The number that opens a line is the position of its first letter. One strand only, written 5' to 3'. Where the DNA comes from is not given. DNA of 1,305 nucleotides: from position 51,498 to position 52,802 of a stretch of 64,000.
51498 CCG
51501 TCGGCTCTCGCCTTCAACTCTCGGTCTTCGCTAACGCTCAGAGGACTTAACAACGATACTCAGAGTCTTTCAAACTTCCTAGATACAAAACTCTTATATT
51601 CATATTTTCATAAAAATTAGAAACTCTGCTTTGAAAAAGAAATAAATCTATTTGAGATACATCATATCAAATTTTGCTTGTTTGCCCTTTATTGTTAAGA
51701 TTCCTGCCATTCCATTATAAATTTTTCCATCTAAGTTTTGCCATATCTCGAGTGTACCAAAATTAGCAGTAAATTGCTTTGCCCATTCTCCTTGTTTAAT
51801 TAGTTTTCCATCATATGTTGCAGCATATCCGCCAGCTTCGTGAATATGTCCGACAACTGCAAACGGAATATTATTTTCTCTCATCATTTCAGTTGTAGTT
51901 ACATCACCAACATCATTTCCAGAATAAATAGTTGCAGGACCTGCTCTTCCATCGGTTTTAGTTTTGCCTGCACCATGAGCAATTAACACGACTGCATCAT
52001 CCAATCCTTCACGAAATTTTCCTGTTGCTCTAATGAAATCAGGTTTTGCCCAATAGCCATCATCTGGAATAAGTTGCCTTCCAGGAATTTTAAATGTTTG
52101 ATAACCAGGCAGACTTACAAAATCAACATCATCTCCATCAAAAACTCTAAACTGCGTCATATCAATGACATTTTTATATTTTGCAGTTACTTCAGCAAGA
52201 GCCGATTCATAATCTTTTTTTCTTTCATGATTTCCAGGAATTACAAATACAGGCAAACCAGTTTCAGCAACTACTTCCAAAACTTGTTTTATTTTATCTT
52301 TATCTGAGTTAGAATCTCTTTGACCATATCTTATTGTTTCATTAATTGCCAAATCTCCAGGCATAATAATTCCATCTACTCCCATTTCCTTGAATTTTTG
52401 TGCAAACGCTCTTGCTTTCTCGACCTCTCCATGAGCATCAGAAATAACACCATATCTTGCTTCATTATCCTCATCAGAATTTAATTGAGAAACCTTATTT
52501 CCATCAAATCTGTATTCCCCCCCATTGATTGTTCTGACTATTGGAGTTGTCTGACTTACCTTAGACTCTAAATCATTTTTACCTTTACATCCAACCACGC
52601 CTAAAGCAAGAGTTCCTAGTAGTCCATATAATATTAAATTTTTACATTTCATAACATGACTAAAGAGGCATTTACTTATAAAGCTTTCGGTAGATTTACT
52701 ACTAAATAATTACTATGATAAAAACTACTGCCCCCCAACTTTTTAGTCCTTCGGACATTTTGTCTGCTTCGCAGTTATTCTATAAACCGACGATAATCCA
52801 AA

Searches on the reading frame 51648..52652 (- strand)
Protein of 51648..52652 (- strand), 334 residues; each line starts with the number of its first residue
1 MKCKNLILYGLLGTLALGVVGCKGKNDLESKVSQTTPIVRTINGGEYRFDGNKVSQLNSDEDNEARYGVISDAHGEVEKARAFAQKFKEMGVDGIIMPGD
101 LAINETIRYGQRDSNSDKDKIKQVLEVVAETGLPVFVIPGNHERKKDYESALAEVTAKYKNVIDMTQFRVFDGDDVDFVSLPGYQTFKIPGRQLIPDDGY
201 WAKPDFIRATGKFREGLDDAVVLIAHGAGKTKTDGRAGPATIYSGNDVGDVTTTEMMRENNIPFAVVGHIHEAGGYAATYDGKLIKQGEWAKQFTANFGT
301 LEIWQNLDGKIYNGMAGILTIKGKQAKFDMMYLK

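Call 7: search_protein_families(library=pfam, proteins=[window:51648-52652:-], max_evalue=0.01)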
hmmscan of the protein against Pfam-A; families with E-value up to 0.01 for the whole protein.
window:51648-52652:- (334 aa): 3 families
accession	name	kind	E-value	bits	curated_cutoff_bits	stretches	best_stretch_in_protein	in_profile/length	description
PF00149.33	Metallophos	-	3.2e-12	47.7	21.5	1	66-272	2-190/191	Calcineurin-like phosphoesterase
PF12850.12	Metallophos_2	-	1.8e-07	31.7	27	1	67-155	3-71/154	Calcineurin-like phosphoesterase superfamily domain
PF14582.11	Metallophos_3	-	0.0041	16.9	28.2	0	70-144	11-101/259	Metallophosphoesterase, calcineurin superfamily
